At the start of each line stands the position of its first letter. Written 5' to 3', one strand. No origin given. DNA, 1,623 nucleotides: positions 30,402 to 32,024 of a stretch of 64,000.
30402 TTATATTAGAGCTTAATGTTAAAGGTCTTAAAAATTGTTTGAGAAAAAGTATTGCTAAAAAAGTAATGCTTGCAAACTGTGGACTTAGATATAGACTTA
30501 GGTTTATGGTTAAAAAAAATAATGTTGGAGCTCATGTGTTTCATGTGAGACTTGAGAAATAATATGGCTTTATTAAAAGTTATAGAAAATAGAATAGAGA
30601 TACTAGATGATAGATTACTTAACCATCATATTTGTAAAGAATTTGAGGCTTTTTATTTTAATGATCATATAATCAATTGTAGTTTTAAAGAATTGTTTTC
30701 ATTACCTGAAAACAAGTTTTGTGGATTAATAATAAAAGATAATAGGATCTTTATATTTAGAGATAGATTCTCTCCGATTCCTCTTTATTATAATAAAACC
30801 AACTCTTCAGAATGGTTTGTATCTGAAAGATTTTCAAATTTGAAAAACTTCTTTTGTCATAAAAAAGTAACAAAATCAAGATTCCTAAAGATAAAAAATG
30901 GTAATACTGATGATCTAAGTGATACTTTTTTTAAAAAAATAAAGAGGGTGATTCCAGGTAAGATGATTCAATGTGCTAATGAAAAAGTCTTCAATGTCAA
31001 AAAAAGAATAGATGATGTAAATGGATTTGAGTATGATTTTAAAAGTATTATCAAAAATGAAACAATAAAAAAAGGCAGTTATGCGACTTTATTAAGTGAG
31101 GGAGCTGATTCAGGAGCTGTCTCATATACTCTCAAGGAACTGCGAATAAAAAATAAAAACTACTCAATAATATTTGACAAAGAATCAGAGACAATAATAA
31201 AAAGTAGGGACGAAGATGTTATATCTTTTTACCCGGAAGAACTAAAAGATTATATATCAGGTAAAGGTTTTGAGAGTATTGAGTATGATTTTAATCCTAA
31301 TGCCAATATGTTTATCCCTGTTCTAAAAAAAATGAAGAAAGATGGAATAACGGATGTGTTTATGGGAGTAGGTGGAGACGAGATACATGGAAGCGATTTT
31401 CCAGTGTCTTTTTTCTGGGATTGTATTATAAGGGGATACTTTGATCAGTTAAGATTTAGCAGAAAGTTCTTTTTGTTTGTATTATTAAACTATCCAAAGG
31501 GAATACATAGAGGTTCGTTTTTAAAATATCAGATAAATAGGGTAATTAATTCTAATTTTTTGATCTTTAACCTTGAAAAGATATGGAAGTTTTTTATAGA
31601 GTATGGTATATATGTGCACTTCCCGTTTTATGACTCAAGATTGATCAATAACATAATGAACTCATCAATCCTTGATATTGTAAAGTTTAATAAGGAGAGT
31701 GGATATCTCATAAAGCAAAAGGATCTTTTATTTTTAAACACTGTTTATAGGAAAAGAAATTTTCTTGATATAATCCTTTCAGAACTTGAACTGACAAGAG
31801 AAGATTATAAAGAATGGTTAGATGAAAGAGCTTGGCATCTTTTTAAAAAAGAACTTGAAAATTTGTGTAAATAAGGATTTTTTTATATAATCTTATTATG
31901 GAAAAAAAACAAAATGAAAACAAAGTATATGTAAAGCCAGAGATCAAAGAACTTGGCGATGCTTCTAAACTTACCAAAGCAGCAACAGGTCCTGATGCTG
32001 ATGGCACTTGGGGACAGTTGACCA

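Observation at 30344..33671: Compact lasso-type RiPP operon (B2'-C-A-kinase-orf-nucleotidyltransferase) without exporter or isopeptidase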

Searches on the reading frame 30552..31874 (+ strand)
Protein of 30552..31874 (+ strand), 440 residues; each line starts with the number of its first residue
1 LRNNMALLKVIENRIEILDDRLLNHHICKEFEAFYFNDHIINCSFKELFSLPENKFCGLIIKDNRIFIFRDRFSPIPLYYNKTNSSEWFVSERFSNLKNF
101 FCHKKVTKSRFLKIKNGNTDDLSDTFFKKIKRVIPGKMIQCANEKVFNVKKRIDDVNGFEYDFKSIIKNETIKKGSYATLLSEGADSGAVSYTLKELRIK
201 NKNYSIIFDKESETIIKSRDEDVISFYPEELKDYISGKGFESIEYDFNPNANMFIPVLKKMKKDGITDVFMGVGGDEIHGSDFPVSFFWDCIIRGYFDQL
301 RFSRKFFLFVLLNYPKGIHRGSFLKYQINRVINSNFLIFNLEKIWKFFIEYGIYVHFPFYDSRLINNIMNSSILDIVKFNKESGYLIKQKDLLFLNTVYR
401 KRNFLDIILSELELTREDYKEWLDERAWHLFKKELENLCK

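Call 3: search_protein_families(library=pfam, proteins=[window:30552-31874:+], max_evalue=1)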
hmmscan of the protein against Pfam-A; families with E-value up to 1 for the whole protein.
window:30552-31874:+ (440 aa): 3 families
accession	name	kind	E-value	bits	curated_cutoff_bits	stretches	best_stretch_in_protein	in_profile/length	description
PF13537.11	GATase_7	-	0.0061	17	25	1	62-92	86-117/123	Glutamine amidotransferase domain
PF00733.27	Asn_synthase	-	0.013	15.6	21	1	167-279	10-132/354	Asparagine synthase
PF16157.10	DUF4865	-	0.14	12.5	26.7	1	71-158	54-141/183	Domain of unknown function (DUF4865)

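Call 4: search_protein_families(library=ncbifam, proteins=[window:30552-31874:+], max_evalue=1)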
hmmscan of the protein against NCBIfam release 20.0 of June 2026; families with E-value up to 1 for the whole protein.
window:30552-31874:+ (440 aa): 3 families
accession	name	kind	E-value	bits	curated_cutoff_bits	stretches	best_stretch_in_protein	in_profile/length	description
TIGR01536.1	asn_synth_AEB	equivalog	8.7e-10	38.2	267.1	1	62-213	132-292/517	asparagine synthase (glutamine-hydrolyzing)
NF033535.1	lass_lactam_cya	exception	0.0002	20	525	1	64-146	133-215/668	lasso peptide isopeptide bond-forming cyclase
NF033561.1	macrolact_Ik_Al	subfamily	0.25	9.9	300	0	63-145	90-173/561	albusnodin/ikarugamycin family macrolactam cyclase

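Call 9: find_homologous_proteins(query=window:30564-31874:+)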
Query window:30564-31874:+ (436 aa): 1 proteins with E <= 0.001 among 4742 candidates.
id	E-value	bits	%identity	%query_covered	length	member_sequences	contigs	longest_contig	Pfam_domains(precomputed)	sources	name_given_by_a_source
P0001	2.5e-290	981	100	100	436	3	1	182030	-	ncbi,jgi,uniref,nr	ncbi:MAG: hypothetical protein C0601_10945 [Candidatus Muiribacterium halophilum]|uniref:Uncharacter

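Call 13: search_solved_structures(query=window:30564-31874:+, max_evalue=10, show_alignments=2)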
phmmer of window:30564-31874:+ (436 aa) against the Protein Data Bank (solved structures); distinct sequences matched with E-value up to 10: 7.
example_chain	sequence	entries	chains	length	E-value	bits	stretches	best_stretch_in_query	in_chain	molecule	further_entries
5cvi_A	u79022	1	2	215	0.14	14.4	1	369-417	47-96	SloR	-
2fgn_A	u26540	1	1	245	0.17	14.1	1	222-316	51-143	Phospholipase C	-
2huc_A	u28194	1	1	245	0.18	14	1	222-316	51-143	Phospholipase C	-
1ah7_A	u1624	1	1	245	0.18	14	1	222-316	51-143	PHOSPHOLIPASE C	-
2ffz_A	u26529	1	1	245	0.18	14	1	222-316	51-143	Phospholipase C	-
1p5x_A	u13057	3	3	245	0.24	13.6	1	229-316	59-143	Phospholipase C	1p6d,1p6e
5y4r_A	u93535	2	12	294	1.5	11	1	20-71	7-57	Chemotaxis protein methyltransferase 1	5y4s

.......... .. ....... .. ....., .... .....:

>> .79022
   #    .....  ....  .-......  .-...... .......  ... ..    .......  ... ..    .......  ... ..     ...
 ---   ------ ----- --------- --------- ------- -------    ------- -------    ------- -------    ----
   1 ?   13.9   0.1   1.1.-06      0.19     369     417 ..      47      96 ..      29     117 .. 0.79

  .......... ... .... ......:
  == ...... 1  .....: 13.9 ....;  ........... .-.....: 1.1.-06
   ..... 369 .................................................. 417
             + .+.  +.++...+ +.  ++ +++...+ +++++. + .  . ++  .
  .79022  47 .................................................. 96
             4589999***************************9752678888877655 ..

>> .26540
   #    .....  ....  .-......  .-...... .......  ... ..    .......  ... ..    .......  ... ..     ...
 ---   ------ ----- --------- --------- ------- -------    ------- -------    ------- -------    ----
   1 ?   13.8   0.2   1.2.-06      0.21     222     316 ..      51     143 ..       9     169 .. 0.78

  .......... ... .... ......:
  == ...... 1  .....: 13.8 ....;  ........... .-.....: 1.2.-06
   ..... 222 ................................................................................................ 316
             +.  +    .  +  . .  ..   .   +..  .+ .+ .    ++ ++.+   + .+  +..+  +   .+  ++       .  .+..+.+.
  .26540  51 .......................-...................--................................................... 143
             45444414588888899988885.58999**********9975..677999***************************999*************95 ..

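Call 20: search_protein_representatives(protein=window:30564-31874:+)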
Query: 436 residues. Proteins with E-value up to 0.001 (for the whole library): 16; up to 1e-10: 3; up to 1e-30: 2. The best 16 are listed.
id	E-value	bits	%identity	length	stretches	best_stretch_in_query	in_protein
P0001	8.0e-291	980.7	100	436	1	1-436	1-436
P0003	4.0e-32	128.2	32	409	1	6-380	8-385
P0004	1.3e-30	123.2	33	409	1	38-384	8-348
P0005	1.1e-08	51.0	29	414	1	58-367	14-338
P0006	5.6e-06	42.1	34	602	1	60-204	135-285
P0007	7.2e-05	38.4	32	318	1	58-212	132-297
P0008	2.6e-04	36.6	28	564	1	35-274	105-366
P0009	3.1e-04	36.4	33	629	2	58-193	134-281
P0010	3.1e-04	36.4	26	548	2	61-279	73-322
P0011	3.1e-04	36.3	29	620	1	59-276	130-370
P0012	4.4e-04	35.8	31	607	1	59-331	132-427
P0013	6.5e-04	35.3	40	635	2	60-153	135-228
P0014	7.1e-04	35.2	30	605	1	55-278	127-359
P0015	7.3e-04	35.1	30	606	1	52-147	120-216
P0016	7.5e-04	35.1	29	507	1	60-276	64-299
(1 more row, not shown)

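Call 21: find_encoding_contigs(protein=P0003, flank=8000)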
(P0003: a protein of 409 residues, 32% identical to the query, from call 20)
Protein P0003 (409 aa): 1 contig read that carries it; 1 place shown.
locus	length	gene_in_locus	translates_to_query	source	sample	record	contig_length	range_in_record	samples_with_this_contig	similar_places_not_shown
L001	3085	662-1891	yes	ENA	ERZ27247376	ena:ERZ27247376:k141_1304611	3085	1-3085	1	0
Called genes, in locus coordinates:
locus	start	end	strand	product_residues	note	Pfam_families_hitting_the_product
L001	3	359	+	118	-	?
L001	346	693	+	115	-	-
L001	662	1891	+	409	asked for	PF00733:Asn_synthase (faint)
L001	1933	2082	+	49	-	-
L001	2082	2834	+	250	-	-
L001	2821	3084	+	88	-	?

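Call 22: search_protein_families(library=ncbifam, proteins=[P0003, P0004, P0005, P0006, P0007, P0008, P0009, P0010, P0011, P0012], max_evalue=0.001)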
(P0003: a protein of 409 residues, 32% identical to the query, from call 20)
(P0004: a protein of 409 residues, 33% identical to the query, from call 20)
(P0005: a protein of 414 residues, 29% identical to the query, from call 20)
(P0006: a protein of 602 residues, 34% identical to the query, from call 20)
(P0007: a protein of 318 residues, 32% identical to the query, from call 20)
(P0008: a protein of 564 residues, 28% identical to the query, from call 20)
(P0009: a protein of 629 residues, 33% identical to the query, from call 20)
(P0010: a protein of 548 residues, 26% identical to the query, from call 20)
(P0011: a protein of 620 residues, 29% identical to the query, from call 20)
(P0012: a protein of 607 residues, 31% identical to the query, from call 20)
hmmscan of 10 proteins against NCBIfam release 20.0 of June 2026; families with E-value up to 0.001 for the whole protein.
P0003 (409 aa): 2 families
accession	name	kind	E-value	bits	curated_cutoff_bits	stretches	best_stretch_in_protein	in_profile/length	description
TIGR01536.1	asn_synth_AEB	equivalog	5.3e-15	55.4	267.1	1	50-254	115-328/517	asparagine synthase (glutamine-hydrolyzing)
TIGR00268.2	TIGR00268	equivalog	1.2e-05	24.7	150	1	165-278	5-123/259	ATP-dependent sacrificial sulfur transferase LarE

P0004 (409 aa): 0 families

P0005 (414 aa): 6 families
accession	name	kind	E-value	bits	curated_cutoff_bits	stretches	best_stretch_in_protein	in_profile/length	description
TIGR01536.1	asn_synth_AEB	equivalog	1e-24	87.5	267.1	1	6-241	122-369/517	asparagine synthase (glutamine-hydrolyzing)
NF033535.1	lass_lactam_cya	exception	5.8e-20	71.4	525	1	3-255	118-391/668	lasso peptide isopeptide bond-forming cyclase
TIGR03104.1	trio_amidotrans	equivalog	3.4e-11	42.1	570.1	1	5-181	120-314/589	N-acetylglutaminylglutamine amidotransferase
NF033561.1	macrolact_Ik_Al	subfamily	1.3e-10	40.6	300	1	6-260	81-351/561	albusnodin/ikarugamycin family macrolactam cyclase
NF006949.0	PRK09431.1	equivalog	7.9e-10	37.9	499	1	3-145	117-245/554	asparagine synthase B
TIGR03108.1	eps_aminotran_1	hypoth_equivalog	9.8e-09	34.4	816.9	1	13-171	130-303/628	XrtA/PEP-CTERM system amidotransferase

P0006 (602 aa): 8 families
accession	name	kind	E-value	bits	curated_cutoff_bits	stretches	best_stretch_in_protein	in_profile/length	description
TIGR01536.1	asn_synth_AEB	equivalog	8.5e-111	371.5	267.1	1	2-539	1-517/517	asparagine synthase (glutamine-hydrolyzing)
TIGR03108.1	eps_aminotran_1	hypoth_equivalog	2.2e-73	248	816.9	1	1-385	1-387/628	XrtA/PEP-CTERM system amidotransferase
NF006949.0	PRK09431.1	equivalog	3.3e-70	237.2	499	2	1-373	1-359/554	asparagine synthase B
TIGR03104.1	trio_amidotrans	equivalog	2.6e-63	214.2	570.1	1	1-378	1-386/589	N-acetylglutaminylglutamine amidotransferase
NF033535.1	lass_lactam_cya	exception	4e-63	214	525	2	1-434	1-436/668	lasso peptide isopeptide bond-forming cyclase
TIGR01134.1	purF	equivalog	1.5e-10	41.1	350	1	46-164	66-196/432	amidophosphoribosyltransferase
NF033561.1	macrolact_Ik_Al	subfamily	1.5e-10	40.3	300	1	126-377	82-339/561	albusnodin/ikarugamycin family macrolactam cyclase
NF001484.0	PRK00331.1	subfamily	0.00022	19.7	381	1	46-108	67-131/601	isomerizing glutamine--fructose-6-phosphate transaminase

P0007 (318 aa): 9 families
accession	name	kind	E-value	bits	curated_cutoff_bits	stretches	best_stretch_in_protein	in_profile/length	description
TIGR01536.1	asn_synth_AEB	equivalog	7.4e-71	239.7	267.1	1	2-316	1-317/517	asparagine synthase (glutamine-hydrolyzing)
TIGR03108.1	eps_aminotran_1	hypoth_equivalog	2.3e-61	208.3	816.9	1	1-315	1-321/628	XrtA/PEP-CTERM system amidotransferase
TIGR03104.1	trio_amidotrans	equivalog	2.5e-53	181.2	570.1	1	17-316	16-327/589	N-acetylglutaminylglutamine amidotransferase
NF006949.0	PRK09431.1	equivalog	5.3e-47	160.6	499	1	1-314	1-300/554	asparagine synthase B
NF033535.1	lass_lactam_cya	exception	6e-36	124.2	525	1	27-290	26-296/668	lasso peptide isopeptide bond-forming cyclase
TIGR01134.1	purF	equivalog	3.4e-12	46.5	350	1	59-163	82-196/432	amidophosphoribosyltransferase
TIGR01135.1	glmS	equivalog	9e-10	37.7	418.05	1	62-249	85-275/607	glutamine--fructose-6-phosphate transaminase (isomerizing)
NF001484.0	PRK00331.1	subfamily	5.5e-09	35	381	1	61-181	85-213/601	isomerizing glutamine--fructose-6-phosphate transaminase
NF033561.1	macrolact_Ik_Al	subfamily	1.7e-06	27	300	1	121-277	80-235/561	albusnodin/ikarugamycin family macrolactam cyclase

P0008 (564 aa): 9 families
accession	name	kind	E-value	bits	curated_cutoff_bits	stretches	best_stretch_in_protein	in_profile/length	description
TIGR01536.1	asn_synth_AEB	equivalog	3.7e-82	277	267.1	1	14-488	17-517/517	asparagine synthase (glutamine-hydrolyzing)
TIGR03108.1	eps_aminotran_1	hypoth_equivalog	2.2e-70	238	816.9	2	14-376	18-380/628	XrtA/PEP-CTERM system amidotransferase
NF006949.0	PRK09431.1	equivalog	3e-53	181.2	499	2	1-168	1-168/554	asparagine synthase B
TIGR03104.1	trio_amidotrans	equivalog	1.1e-52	179.1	570.1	2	10-373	13-383/589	N-acetylglutaminylglutamine amidotransferase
NF033535.1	lass_lactam_cya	exception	2.2e-37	129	525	1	2-367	5-376/668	lasso peptide isopeptide bond-forming cyclase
TIGR01134.1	purF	equivalog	1.1e-12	48.1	350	1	40-162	64-196/432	amidophosphoribosyltransferase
NF033561.1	macrolact_Ik_Al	subfamily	2e-09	36.6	300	1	106-369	66-333/561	albusnodin/ikarugamycin family macrolactam cyclase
NF001484.0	PRK00331.1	subfamily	3.1e-07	29.2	381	1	41-170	66-203/601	isomerizing glutamine--fructose-6-phosphate transaminase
TIGR01135.1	glmS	equivalog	1.3e-06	27.2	418.05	1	39-171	63-203/607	glutamine--fructose-6-phosphate transaminase (isomerizing)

P0009 (629 aa): 9 families
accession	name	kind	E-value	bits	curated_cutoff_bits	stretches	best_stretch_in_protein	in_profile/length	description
TIGR01536.1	asn_synth_AEB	equivalog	1.9e-125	419.8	267.1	1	2-556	1-517/517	asparagine synthase (glutamine-hydrolyzing)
TIGR03108.1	eps_aminotran_1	hypoth_equivalog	1.7e-108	364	816.9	2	1-386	1-377/628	XrtA/PEP-CTERM system amidotransferase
TIGR03104.1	trio_amidotrans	equivalog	2.2e-105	353.1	570.1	2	1-383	1-380/589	N-acetylglutaminylglutamine amidotransferase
NF033535.1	lass_lactam_cya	exception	3.6e-87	293.5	525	2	1-441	1-432/668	lasso peptide isopeptide bond-forming cyclase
NF006949.0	PRK09431.1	equivalog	1.5e-81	274.6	499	3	1-172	1-169/554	asparagine synthase B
NF033561.1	macrolact_Ik_Al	subfamily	1.3e-17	63.6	300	1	104-378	61-329/561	albusnodin/ikarugamycin family macrolactam cyclase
TIGR01134.1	purF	equivalog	1.7e-11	44.1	350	1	44-169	64-200/432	amidophosphoribosyltransferase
NF001484.0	PRK00331.1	subfamily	1.3e-09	37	381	1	61-171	83-201/601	isomerizing glutamine--fructose-6-phosphate transaminase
TIGR01135.1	glmS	equivalog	2.5e-09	36.2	418.05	1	62-171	83-200/607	glutamine--fructose-6-phosphate transaminase (isomerizing)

P0010 (548 aa): 8 families
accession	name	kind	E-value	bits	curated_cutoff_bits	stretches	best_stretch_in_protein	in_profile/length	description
NF033535.1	lass_lactam_cya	exception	2.1e-41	142.2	525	2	57-364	118-422/668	lasso peptide isopeptide bond-forming cyclase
TIGR01536.1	asn_synth_AEB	equivalog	4.1e-32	111.9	267.1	1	53-464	115-507/517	asparagine synthase (glutamine-hydrolyzing)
TIGR03108.1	eps_aminotran_1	hypoth_equivalog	9.5e-19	67.5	816.9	1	55-260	116-317/628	XrtA/PEP-CTERM system amidotransferase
NF033561.1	macrolact_Ik_Al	subfamily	1.6e-16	60.1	300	2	72-222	91-237/561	albusnodin/ikarugamycin family macrolactam cyclase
TIGR03104.1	trio_amidotrans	equivalog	1.7e-15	56.3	570.1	1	54-247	115-306/589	N-acetylglutaminylglutamine amidotransferase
NF006949.0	PRK09431.1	equivalog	1e-13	50.7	499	1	52-228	112-260/554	asparagine synthase B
TIGR00268.2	TIGR00268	equivalog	1.5e-08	34.3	150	1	186-361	3-170/259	ATP-dependent sacrificial sulfur transferase LarE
NF038212.1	argG_rel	exception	0.00036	19.5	425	1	189-262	7-73/381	argininosuccinate synthase-related protein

P0011 (620 aa): 11 families
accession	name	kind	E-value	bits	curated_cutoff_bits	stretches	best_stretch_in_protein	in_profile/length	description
TIGR01536.1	asn_synth_AEB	equivalog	2e-147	492.3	267.1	1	2-550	1-517/517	asparagine synthase (glutamine-hydrolyzing)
TIGR03108.1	eps_aminotran_1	hypoth_equivalog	2.2e-133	446.2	816.9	1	1-613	1-625/628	XrtA/PEP-CTERM system amidotransferase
TIGR03104.1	trio_amidotrans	equivalog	1.5e-116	390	570.1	2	1-383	1-391/589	N-acetylglutaminylglutamine amidotransferase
NF006949.0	PRK09431.1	equivalog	3.4e-95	319.7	499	3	1-165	1-167/554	asparagine synthase B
NF033535.1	lass_lactam_cya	exception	1.1e-79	268.7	525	1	1-396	1-404/668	lasso peptide isopeptide bond-forming cyclase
NF033561.1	macrolact_Ik_Al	subfamily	2.8e-14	52.6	300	1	122-370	82-332/561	albusnodin/ikarugamycin family macrolactam cyclase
TIGR01134.1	purF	equivalog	1.8e-11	44.1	350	1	42-173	65-209/432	amidophosphoribosyltransferase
NF001484.0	PRK00331.1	subfamily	4.2e-10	38.7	381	1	40-166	64-201/601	isomerizing glutamine--fructose-6-phosphate transaminase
TIGR01135.1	glmS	equivalog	4.9e-09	35.2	418.05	1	42-166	65-200/607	glutamine--fructose-6-phosphate transaminase (isomerizing)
TIGR00552.1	nadE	equivalog_domain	5.3e-05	22.6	63.65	1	235-322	3-90/251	NAD(+) synthase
TIGR00364.1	TIGR00364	equivalog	0.00046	19.8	150.3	0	262-319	4-60/201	7-cyano-7-deazaguanine synthase QueC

P0012 (607 aa): 9 families
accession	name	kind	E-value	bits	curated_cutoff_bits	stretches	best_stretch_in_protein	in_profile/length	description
TIGR01536.1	asn_synth_AEB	equivalog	1.5e-128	430.1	267.1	1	3-532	2-517/517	asparagine synthase (glutamine-hydrolyzing)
TIGR03108.1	eps_aminotran_1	hypoth_equivalog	2.2e-119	400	816.9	2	1-377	1-376/628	XrtA/PEP-CTERM system amidotransferase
NF033535.1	lass_lactam_cya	exception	1.1e-114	384.4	525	2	1-436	1-437/668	lasso peptide isopeptide bond-forming cyclase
TIGR03104.1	trio_amidotrans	equivalog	2.3e-92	310.2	570.1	1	1-596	1-587/589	N-acetylglutaminylglutamine amidotransferase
NF006949.0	PRK09431.1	equivalog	1.3e-67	228.6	499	3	1-168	1-168/554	asparagine synthase B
NF033561.1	macrolact_Ik_Al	subfamily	2.8e-25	89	300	1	191-596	149-556/561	albusnodin/ikarugamycin family macrolactam cyclase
NF001484.0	PRK00331.1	subfamily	8.5e-11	40.9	381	1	39-168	63-201/601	isomerizing glutamine--fructose-6-phosphate transaminase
TIGR01135.1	glmS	equivalog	2.1e-10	39.8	418.05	1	39-168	62-200/607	glutamine--fructose-6-phosphate transaminase (isomerizing)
TIGR01134.1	purF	equivalog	1.7e-08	34.3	350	1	39-181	62-216/432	amidophosphoribosyltransferase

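Call 24: find_encoding_contigs(protein=P0004, flank=8000)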
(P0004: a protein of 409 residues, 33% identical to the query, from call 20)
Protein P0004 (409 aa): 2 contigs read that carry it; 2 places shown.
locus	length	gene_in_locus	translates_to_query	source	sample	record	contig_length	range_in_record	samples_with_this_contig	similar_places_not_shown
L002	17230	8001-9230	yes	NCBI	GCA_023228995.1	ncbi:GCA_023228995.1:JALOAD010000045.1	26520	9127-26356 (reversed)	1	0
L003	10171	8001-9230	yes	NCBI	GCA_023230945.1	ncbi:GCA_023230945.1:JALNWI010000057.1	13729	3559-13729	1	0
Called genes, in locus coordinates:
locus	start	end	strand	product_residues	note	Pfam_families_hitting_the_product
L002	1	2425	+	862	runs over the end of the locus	PF08308:PEGA (faint), PF03781:FGE-sulfatase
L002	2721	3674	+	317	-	-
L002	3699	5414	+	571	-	PF01855:POR_N, PF12837:Fer4_6 (faint), PF12838:Fer4_7 (faint), PF02775:TPP_enzyme_C, PF13237:Fer4_10 (weak), PF14697:Fer4_21, PF00037:Fer4 (weak)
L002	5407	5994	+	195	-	PF01558:POR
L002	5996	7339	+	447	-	PF01773:Nucleos_tra2_N, PF07670:Gate, PF07662:Nucleos_tra2_C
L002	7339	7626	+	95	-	PF05402:PqqD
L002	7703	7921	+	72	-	-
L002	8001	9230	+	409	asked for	-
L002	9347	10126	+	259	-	-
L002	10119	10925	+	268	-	PF14907:NTP_transf_5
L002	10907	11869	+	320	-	-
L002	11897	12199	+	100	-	-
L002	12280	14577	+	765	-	PF03415:Peptidase_C11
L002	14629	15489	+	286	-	-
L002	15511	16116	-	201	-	PF12118:SprA-related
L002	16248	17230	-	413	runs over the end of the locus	PF13173:AAA_14, PF13635:DUF4143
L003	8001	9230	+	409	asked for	-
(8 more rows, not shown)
